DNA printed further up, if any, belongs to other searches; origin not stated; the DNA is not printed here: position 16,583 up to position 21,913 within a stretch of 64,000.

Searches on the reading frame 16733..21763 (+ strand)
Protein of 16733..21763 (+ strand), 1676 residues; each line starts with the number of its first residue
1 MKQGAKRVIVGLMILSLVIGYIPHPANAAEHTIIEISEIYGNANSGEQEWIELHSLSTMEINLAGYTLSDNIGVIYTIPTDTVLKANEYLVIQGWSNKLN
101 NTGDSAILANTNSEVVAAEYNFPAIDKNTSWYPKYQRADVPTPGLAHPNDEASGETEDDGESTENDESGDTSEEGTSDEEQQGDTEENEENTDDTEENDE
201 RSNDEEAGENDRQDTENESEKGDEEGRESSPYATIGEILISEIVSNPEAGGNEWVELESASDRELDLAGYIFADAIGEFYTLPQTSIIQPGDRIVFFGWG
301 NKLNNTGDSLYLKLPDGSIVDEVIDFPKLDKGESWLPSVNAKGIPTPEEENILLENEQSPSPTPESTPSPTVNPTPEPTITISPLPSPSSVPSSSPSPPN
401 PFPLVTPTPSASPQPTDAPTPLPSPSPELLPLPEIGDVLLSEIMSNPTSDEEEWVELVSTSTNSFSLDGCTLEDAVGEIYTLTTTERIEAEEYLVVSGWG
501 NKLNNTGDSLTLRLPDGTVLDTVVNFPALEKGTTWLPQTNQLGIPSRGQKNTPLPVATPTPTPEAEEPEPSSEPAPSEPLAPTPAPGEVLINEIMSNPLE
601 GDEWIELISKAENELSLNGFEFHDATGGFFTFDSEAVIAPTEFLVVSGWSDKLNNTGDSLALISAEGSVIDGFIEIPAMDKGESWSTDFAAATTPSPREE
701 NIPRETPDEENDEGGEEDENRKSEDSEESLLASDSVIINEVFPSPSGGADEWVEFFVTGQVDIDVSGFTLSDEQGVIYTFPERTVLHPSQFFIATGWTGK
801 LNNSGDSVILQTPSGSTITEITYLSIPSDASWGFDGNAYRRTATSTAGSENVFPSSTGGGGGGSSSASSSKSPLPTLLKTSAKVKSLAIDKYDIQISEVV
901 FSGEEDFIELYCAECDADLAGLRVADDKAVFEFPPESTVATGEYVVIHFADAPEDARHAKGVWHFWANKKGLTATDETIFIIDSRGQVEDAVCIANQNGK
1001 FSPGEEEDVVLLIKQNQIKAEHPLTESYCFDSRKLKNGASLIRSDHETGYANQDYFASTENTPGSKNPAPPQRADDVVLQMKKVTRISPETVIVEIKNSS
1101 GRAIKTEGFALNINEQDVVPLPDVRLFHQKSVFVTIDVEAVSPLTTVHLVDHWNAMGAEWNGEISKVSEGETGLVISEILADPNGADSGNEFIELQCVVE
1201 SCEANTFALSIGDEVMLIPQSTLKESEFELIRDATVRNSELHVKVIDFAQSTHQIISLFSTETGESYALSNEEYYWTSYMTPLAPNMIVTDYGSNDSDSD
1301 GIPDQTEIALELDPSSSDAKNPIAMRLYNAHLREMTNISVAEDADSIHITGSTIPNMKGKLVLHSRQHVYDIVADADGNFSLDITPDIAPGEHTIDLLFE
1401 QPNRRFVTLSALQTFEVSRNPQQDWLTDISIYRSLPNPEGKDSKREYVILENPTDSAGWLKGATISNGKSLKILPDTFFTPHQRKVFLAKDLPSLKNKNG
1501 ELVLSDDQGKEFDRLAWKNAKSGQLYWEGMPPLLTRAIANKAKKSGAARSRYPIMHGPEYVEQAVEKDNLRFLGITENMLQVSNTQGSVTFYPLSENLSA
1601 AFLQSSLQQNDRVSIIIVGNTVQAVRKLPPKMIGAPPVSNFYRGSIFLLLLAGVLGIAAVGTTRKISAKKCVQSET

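Call 6: search_protein_families(library=pfam, proteins=[window:16733-21763:+], max_evalue=0.001)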
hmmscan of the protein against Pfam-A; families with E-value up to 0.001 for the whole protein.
window:16733-21763:+ (1676 aa): 1 family
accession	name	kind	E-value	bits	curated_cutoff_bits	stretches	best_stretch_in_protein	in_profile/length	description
PF00932.25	LTD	-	2.9e-91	301.6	34.3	6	234-323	4-105/109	Lamin Tail Domain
